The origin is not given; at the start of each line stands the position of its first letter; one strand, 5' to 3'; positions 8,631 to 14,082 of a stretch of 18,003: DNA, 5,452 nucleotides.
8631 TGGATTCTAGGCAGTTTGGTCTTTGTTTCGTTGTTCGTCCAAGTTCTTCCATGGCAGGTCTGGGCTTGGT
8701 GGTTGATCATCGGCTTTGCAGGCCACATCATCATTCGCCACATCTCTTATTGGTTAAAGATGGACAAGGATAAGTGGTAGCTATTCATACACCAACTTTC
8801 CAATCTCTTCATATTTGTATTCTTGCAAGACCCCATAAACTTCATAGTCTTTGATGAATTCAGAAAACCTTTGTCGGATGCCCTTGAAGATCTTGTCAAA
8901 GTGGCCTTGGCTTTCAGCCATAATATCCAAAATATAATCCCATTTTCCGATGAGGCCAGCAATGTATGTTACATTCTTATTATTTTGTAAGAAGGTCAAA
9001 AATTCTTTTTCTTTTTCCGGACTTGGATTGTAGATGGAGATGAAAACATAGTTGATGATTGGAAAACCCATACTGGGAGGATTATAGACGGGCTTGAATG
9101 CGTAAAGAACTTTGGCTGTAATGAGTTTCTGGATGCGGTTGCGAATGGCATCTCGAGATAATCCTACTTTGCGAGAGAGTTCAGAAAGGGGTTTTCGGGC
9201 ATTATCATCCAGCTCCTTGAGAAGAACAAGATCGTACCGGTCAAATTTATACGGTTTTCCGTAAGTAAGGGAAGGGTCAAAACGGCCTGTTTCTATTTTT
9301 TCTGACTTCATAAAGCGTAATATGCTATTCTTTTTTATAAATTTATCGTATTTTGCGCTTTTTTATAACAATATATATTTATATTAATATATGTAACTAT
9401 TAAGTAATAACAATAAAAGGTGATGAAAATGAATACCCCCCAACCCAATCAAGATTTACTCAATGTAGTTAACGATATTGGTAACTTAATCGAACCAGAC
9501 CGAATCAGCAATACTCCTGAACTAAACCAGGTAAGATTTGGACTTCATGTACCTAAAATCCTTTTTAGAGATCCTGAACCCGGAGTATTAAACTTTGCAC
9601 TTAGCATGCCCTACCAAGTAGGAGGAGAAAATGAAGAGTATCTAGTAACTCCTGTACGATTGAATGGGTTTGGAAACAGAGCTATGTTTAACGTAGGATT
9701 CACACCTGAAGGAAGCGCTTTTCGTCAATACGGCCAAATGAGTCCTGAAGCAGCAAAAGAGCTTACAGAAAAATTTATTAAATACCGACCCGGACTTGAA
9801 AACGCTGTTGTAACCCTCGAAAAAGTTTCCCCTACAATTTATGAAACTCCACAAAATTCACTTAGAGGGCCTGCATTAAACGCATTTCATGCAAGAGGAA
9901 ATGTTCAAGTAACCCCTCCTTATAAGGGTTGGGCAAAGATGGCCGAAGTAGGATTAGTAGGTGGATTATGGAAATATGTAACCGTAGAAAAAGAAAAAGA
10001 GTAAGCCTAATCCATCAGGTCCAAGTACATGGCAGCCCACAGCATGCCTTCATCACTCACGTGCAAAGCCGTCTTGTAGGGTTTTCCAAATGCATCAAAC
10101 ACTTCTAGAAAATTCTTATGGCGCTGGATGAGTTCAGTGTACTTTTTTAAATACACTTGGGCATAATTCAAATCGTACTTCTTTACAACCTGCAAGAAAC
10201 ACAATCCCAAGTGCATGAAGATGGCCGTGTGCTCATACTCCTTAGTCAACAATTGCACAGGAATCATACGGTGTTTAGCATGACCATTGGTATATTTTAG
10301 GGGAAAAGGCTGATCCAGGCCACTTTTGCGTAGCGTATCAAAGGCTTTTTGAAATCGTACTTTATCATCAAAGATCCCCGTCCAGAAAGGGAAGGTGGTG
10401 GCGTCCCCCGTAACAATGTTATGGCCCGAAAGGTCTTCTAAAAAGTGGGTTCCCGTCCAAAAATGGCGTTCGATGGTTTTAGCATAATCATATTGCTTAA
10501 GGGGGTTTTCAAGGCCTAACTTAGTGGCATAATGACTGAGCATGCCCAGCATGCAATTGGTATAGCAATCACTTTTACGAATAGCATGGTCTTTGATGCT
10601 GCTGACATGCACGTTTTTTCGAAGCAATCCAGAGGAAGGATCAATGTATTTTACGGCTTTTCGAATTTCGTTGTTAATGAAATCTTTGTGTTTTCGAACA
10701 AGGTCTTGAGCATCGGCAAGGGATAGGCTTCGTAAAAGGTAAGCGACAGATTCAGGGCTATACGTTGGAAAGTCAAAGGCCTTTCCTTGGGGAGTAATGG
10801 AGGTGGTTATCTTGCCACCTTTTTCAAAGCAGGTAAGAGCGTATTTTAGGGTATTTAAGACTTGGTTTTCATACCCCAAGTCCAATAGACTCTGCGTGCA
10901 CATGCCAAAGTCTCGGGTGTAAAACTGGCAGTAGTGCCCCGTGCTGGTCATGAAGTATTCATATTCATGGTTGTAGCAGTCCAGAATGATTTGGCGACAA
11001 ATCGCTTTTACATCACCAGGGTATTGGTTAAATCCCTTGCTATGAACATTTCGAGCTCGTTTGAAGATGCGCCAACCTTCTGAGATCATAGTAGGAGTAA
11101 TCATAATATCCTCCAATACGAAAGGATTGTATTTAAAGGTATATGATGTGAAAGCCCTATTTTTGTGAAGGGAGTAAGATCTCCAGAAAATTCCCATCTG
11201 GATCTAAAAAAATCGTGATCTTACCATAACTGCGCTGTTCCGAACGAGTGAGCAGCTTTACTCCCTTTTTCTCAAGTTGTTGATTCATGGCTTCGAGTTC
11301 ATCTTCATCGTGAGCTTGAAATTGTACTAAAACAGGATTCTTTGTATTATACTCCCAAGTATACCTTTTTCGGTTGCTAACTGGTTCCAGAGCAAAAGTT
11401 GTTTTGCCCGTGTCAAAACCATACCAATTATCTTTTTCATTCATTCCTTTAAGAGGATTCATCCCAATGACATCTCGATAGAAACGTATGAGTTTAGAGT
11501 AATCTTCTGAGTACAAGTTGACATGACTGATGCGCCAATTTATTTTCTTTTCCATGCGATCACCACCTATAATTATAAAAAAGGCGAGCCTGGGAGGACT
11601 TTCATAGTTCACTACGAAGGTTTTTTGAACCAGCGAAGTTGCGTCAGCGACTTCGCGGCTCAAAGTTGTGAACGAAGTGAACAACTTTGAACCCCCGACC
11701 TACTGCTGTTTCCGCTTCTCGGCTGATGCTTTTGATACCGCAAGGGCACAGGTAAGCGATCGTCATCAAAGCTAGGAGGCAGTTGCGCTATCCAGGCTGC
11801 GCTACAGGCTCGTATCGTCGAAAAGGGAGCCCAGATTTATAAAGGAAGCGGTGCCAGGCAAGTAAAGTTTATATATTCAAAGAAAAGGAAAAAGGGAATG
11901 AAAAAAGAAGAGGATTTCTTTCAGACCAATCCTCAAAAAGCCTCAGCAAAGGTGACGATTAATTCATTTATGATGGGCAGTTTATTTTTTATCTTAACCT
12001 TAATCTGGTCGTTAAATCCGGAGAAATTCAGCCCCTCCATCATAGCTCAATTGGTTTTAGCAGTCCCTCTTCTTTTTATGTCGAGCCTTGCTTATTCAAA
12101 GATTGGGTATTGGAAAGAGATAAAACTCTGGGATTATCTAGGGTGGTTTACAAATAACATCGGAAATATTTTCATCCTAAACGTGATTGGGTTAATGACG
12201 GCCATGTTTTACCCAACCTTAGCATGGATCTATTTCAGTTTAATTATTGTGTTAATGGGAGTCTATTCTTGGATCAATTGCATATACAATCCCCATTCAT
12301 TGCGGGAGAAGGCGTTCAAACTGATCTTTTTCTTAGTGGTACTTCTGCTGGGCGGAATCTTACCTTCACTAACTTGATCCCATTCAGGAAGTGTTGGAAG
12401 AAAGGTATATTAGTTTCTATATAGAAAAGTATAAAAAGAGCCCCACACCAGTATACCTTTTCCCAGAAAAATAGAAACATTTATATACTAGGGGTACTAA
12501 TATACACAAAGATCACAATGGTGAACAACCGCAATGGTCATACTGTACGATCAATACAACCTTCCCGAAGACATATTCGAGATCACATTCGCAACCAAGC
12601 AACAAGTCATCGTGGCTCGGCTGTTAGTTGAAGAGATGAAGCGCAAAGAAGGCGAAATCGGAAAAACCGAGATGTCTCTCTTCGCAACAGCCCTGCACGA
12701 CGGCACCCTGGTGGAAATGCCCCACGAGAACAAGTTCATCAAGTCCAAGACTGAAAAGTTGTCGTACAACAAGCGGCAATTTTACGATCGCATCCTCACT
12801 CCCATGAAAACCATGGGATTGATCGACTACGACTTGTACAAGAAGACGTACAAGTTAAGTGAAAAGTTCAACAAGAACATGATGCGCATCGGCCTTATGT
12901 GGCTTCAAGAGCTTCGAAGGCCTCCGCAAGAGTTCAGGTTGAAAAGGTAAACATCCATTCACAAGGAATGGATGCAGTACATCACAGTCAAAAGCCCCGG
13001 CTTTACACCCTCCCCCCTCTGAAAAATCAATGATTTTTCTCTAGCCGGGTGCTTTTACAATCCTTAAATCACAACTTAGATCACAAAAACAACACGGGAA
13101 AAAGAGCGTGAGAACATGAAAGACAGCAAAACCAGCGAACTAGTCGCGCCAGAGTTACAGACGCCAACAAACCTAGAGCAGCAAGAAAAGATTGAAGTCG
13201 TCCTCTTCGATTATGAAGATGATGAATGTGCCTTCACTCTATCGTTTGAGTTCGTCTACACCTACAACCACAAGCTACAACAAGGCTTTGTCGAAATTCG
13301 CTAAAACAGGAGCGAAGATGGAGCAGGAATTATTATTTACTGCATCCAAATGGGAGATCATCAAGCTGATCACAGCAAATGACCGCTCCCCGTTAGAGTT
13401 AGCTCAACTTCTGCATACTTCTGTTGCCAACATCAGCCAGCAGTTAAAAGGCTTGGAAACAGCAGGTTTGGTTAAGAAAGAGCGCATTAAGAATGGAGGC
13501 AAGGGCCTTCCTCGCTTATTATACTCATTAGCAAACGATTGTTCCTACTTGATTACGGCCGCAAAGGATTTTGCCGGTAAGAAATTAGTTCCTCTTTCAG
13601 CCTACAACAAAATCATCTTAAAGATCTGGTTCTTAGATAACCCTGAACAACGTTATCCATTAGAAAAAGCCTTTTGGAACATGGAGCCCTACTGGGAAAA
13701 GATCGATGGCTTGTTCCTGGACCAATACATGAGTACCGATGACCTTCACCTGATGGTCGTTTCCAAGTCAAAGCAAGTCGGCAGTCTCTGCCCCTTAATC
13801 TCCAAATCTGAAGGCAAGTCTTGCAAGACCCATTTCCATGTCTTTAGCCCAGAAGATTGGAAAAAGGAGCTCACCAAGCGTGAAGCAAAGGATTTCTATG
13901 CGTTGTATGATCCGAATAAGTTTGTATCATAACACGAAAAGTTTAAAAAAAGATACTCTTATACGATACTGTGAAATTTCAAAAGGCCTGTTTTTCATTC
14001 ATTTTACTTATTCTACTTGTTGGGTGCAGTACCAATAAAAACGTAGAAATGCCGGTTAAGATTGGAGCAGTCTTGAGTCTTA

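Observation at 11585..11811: tRNA-Arg(CCU) gene with two introns, one in the T-loop, masked by an over-long ORF call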

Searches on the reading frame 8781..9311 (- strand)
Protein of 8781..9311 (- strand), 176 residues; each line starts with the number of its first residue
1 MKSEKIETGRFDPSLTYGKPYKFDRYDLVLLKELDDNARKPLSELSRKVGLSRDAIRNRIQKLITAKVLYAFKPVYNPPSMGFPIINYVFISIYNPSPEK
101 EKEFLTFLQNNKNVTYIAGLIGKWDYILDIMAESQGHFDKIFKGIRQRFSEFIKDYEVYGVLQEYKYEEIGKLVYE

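Call 8: search_protein_families(library=pfam, proteins=[window:8781-9311:-])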
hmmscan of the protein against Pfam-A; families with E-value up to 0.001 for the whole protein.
window:8781-9311:- (176 aa): 3 families
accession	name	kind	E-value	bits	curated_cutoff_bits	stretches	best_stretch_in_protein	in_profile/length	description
PF13404.12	HTH_AsnC-type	-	7.7e-12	45.3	27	1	24-63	2-41/42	AsnC-type helix-turn-helix domain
PF13412.12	HTH_24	-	1.9e-08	34.2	21.9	1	24-65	2-43/48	Winged helix-turn-helix DNA-binding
PF01037.27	AsnC_trans_reg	-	8.9e-05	22.7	25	1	98-146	7-57/73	Lrp/AsnC ligand binding domain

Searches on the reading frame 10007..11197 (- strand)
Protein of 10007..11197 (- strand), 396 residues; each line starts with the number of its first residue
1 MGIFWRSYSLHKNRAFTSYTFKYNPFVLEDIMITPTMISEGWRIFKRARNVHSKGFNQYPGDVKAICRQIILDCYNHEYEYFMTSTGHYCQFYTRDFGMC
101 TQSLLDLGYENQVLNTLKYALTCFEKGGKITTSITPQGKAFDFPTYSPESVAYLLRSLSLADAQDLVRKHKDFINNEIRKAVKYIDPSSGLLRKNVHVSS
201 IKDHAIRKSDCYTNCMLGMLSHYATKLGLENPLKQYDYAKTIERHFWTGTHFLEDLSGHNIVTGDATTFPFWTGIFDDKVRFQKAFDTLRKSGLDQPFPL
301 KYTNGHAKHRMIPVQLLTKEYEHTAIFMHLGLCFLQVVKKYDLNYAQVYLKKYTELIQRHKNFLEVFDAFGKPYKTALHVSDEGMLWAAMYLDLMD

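Call 8: search_protein_families(library=pfam, proteins=[window:10007-11197:-])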
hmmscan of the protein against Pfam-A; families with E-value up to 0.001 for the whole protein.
window:10007-11197:- (396 aa): 0 families

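Call 9: search_protein_families(library=ncbifam, proteins=[window:10007-11197:-])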
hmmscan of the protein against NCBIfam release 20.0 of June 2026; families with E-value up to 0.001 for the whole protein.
window:10007-11197:- (396 aa): 0 families

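Call 11: find_encoding_contigs(protein=window:10007-11197:-, flank=10000, max_places=6)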
Protein window:10007-11197:- (396 aa): 5 contigs read that carry it; 1 place shown.
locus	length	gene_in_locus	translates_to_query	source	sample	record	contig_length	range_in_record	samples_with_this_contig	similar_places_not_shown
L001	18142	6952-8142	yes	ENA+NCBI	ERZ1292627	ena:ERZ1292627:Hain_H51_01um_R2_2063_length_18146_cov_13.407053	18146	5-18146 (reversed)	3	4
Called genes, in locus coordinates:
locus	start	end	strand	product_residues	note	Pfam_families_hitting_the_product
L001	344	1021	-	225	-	PF00702:Hydrolase, PF13419:HAD_2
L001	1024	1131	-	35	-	-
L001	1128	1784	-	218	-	PF13189:Cytidylate_kin2 (weak), PF00406:ADK, PF13207:AAA_17, PF13238:AAA_18 (weak), PF05191:ADK_lid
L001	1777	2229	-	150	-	-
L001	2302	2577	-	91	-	-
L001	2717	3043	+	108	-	-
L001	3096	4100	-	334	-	PF13433:Peripla_BP_5, PF13458:Peripla_BP_6, PF01094:ANF_receptor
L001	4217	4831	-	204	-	PF25212:HVO_A0114 (weak), PF01022:HTH_5 (weak)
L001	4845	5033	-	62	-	-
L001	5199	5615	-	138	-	-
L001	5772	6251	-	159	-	-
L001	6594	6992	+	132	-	PF00903:Glyoxalase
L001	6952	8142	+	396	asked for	-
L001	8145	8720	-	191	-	-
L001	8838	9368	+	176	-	PF13404:HTH_AsnC-type, PF13412:HTH_24, PF01037:AsnC_trans_reg (weak)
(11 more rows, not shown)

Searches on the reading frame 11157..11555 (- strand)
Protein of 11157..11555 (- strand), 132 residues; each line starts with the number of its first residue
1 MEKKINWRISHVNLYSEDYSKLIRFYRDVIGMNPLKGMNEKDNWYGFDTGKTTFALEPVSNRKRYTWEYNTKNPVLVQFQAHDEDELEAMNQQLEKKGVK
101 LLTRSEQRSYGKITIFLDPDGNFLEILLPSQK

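Call 8: search_protein_families(library=pfam, proteins=[window:11157-11555:-])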
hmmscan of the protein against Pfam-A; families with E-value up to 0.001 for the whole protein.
window:11157-11555:- (132 aa): 3 families
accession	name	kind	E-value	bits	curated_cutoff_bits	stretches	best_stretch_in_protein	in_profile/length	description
PF00903.31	Glyoxalase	-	1e-14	55.4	20.6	1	8-126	1-121/121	Glyoxalase/Bleomycin resistance protein/Dioxygenase superfamily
PF18029.7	Glyoxalase_6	-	0.00013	23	23.6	1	15-124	5-103/106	Glyoxalase-like domain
PF12681.13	Glyoxalase_2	-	0.00014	22.3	30.1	1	14-126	6-113/118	Glyoxalase-like domain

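Call 9: search_protein_families(library=ncbifam, proteins=[window:11157-11555:-])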
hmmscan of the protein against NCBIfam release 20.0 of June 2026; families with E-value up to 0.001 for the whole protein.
window:11157-11555:- (132 aa): 13 families
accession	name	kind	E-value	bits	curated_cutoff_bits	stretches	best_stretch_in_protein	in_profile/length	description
NF000496.2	Fos_GSH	equivalog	6.9e-08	32.7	180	1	9-126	5-114/136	fosfomycin resistance glutathione transferase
TIGR03211.1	catechol_2_3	equivalog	4.2e-07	29.5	320.2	1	8-127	4-116/303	catechol 2,3-dioxygenase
NF000221.4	FosA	exception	7e-06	26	250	1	10-126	6-114/137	FosA family fosfomycin resistance glutathione transferase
TIGR03213.1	23dbph12diox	equivalog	9.3e-06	25.3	366.45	0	75-127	60-116/287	biphenyl-2,3-diol 1,2-dioxygenase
TIGR00068.2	glyox_I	equivalog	1e-05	25.4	120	0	9-129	2-140/143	lactoylglutathione lyase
NF050075.1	SMU1112c_YaeR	equivalog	1.1e-05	25.7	140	1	8-126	3-123/125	SMU1112c/YaeR family gloxylase I-like metalloprotein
NF003152.0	PRK04101.1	equivalog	1.8e-05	25.1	171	1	9-126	5-116/139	metallothiol transferase FosB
TIGR02295.1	HpaD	equivalog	7e-05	22.1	321.4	1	8-126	4-115/298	3,4-dihydroxyphenylacetate 2,3-dioxygenase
NF000026.1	154989_fosA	exception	0.00015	22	275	1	11-127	7-115/141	FosA/FosA2 family fosfomycin resistance glutathione transferase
NF033933.0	fosA8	exception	0.00036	20.8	300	0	10-126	6-114/138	FosA8 family fosfomycin resistance glutathione transferase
NF008551.0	PRK11478.1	equivalog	0.00064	20.2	148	0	8-126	6-126/129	VOC family protein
NF000493.1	Fos_BSH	exception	0.00081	19.8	240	0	9-126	4-115/137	FosB/FosD family fosfomycin resistance bacillithiol transferase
NF000495.1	FosK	exception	0.00085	19.2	280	0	9-126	5-109/132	fosfomycin resistance glutathione transferase FosK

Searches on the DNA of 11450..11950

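Call 5: search_rna_families(source=window, start=11450, end=11950, threshold=evalue, max_evalue=10, show_alignments=5)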
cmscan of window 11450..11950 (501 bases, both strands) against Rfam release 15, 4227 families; matches with E-value up to 10: 3.
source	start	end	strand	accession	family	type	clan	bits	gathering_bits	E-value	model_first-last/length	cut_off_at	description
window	11475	11632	-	RF01971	RMST_10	Gene; lncRNA;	-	16.7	55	2.5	1-154/154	no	Rhabdomyosarcoma 2 associated transcript conserved region 10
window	11626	11696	-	RF00920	MIR444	Gene; miRNA;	-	14.8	110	3.1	1-116/116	no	MIR444 microRNA precursor family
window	11899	11928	-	RF01952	SOX2OT_exon2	Gene; lncRNA;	-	12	45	3.4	38-69/69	no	SOX2 overlapping transcript exon 2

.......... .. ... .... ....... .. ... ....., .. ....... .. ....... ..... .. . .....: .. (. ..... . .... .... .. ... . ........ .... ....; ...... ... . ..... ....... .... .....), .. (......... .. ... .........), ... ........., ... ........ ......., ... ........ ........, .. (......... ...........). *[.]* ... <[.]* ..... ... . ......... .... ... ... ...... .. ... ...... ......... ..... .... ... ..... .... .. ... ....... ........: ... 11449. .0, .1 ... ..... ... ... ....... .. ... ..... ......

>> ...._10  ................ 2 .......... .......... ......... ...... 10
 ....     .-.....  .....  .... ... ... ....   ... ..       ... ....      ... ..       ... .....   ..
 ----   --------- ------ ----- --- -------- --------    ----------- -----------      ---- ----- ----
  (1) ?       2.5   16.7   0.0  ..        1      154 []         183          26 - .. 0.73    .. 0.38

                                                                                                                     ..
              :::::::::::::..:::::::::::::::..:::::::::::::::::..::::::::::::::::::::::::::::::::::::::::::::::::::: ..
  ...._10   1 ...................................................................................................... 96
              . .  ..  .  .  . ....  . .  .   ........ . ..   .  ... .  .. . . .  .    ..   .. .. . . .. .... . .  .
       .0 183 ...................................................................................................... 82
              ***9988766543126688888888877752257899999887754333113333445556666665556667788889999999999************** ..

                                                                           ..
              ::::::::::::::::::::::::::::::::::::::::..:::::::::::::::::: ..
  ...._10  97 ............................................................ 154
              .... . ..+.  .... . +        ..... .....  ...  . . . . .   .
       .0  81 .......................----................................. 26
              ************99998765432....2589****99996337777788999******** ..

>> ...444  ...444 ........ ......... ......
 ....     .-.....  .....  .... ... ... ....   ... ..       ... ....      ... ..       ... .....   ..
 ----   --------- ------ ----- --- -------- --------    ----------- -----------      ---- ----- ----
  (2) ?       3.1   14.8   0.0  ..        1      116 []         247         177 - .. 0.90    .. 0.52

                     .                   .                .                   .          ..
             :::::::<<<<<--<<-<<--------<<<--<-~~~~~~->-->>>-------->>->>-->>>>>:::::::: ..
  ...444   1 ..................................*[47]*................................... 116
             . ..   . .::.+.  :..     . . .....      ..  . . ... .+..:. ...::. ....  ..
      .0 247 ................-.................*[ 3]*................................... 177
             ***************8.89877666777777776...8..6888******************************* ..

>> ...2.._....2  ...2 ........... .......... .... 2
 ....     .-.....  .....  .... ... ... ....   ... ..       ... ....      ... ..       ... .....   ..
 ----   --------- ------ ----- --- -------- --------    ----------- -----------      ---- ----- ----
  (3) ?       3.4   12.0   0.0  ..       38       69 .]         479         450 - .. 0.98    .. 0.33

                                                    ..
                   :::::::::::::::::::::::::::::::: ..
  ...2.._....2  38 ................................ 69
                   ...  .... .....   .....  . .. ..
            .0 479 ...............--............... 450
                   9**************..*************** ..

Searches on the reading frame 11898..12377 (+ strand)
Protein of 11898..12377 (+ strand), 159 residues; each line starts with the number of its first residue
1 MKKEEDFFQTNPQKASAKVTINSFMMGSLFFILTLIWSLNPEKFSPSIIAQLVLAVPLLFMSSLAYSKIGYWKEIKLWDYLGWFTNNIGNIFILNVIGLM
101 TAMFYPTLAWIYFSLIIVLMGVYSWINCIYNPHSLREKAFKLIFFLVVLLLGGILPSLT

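Call 8: search_protein_families(library=pfam, proteins=[window:11898-12377:+])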
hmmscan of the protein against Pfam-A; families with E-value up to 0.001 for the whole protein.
window:11898-12377:+ (159 aa): 0 families

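Call 57: find_homologous_proteins(query=window:11898-12377:+, max_evalue=1e-10)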
Query window:11898-12377:+ (159 aa): 191 proteins with E <= 1e-10 among 263 candidates; the best 120 are listed.
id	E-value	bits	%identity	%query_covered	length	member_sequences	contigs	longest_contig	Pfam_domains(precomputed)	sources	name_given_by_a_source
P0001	1.7e-97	342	100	100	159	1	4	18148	-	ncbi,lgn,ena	ncbi:MAG: hypothetical protein AABX70_02355 [Nanoarchaeota archaeon]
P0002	1.2e-83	297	86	89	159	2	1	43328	-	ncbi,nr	ncbi:MAG TPA: hypothetical protein VJG90_01045 [Candidatus Nanoarchaeia archaeon]|nr:hypothetical pr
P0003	4.5e-82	292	87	91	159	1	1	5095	-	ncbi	-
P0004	1.5e-81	290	85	89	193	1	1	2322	-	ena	-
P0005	1.2e-63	232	71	96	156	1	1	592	-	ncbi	-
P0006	1.2e-63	232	70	98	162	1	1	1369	-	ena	-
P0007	1.6e-62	228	67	98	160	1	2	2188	-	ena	-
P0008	1.4e-61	225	65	99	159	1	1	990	-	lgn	-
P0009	1.4e-61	225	69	98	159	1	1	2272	-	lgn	-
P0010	5.9e-61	223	65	98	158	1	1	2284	-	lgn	-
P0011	8.2e-61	223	69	96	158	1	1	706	-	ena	-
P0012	9.3e-61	223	64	96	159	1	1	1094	-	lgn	-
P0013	1.3e-60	222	68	96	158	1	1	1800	-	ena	-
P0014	1.6e-60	222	68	96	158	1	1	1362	-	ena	-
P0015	3.0e-60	221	65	98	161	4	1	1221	-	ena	-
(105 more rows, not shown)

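Call 58: find_encoding_contigs(protein=P0003, flank=5000, max_places=3)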
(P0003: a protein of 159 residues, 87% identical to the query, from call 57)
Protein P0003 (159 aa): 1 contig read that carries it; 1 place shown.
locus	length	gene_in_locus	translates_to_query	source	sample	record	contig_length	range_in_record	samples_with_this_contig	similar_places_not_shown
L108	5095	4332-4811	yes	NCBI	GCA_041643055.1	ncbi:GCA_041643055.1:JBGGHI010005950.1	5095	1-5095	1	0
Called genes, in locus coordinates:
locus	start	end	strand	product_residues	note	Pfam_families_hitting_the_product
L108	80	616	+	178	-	PF01864:CarS-like, PF01148:CTP_transf_1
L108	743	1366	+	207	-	-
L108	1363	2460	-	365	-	-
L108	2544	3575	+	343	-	PF02016:Peptidase_S66, PF17676:Peptidase_S66C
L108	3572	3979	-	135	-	PF00903:Glyoxalase, PF18029:Glyoxalase_6 (weak)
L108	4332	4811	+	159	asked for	-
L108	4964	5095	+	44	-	?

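Call 59: find_encoding_contigs(protein=P0004, flank=5000, max_places=3)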
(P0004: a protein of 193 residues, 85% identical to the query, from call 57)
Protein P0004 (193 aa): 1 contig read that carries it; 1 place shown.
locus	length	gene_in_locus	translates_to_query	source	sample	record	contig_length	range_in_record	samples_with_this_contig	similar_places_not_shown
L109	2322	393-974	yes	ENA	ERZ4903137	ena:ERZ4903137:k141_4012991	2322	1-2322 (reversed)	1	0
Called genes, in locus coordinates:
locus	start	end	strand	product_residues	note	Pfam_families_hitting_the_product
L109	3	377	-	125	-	?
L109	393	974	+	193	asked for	-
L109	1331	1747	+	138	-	-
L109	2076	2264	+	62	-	-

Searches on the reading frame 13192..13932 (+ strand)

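Call 9: search_protein_families(library=ncbifam, proteins=[window:13192-13932:+])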
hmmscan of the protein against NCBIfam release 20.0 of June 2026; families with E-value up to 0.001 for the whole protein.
window:13192-13932:+ (246 aa): 5 families
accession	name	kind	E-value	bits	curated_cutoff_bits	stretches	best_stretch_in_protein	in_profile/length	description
NF040939.2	trans_reg_lrs14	equivalog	1.2e-07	31.7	90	1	57-116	28-88/103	Lrs14 family HTH-type transcriptional regulator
NF033788.1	HTH_metalloreg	subfamily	6.2e-07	29.1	55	1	52-98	12-59/77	metalloregulator ArsR/SmtB family transcription factor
NF053606.1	Sta1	subfamily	3.1e-06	27.2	80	1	58-114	28-84/100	Sta1 family transcriptional regulator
TIGR02702.1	SufR_cyano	equivalog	0.00015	21.5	178.8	1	55-116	5-67/208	iron-sulfur cluster biosynthesis transcriptional regulator SufR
NF033789.1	repress_SdpR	subfamily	0.00027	20.8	100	1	54-101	11-58/79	autorepressor SdpR family transcription factor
